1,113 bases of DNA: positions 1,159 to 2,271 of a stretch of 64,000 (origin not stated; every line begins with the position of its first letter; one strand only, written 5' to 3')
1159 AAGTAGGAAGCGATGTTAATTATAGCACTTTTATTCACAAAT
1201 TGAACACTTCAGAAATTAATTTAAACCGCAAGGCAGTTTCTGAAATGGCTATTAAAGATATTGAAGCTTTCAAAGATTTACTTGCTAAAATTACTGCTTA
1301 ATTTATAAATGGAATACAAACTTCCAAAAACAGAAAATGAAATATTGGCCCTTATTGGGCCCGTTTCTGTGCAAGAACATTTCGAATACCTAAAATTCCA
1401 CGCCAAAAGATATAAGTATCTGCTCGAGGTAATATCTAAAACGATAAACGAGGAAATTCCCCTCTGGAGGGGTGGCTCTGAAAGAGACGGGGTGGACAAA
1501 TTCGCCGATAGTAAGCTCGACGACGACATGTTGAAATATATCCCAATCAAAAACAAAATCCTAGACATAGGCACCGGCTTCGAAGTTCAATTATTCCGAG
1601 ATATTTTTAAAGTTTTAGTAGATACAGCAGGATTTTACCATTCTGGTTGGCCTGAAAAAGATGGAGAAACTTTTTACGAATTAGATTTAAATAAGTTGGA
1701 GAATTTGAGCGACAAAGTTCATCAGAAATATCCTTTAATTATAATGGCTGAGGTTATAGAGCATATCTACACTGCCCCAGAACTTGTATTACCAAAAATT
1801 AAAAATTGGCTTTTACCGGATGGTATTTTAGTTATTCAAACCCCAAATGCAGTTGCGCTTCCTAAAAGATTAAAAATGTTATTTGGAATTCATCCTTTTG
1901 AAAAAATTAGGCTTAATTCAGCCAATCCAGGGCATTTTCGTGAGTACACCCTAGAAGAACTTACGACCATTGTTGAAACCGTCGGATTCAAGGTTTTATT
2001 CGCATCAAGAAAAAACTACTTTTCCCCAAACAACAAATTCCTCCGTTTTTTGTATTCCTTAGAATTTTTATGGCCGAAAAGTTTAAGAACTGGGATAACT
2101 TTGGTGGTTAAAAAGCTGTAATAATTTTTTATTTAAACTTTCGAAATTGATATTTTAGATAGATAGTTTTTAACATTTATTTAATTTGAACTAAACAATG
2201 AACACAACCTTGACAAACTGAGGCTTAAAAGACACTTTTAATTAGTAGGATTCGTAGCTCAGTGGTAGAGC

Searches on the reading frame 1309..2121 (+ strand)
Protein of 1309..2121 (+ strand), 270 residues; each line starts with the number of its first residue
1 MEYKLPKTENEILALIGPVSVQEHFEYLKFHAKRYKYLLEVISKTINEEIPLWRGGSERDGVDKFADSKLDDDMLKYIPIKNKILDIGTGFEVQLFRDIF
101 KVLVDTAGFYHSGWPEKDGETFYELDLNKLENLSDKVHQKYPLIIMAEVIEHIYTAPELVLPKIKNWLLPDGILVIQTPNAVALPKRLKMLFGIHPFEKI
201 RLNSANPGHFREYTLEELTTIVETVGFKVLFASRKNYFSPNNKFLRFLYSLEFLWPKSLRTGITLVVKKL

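Call 75: search_protein_families(library=pfam, proteins=[window:1309-2121:+], max_evalue=0.01)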
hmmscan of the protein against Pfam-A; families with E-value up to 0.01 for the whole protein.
window:1309-2121:+ (270 aa): 3 families
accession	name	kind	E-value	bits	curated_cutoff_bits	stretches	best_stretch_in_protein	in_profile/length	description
PF13489.12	Methyltransf_23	-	2.5e-10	40.8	27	1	74-230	16-162/164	Methyltransferase domain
PF13847.12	Methyltransf_31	-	0.00018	21.7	27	1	121-189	57-123/145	Methyltransferase domain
PF08242.18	Methyltransf_12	-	0.0065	17.6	30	0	124-174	50-98/98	Methyltransferase domain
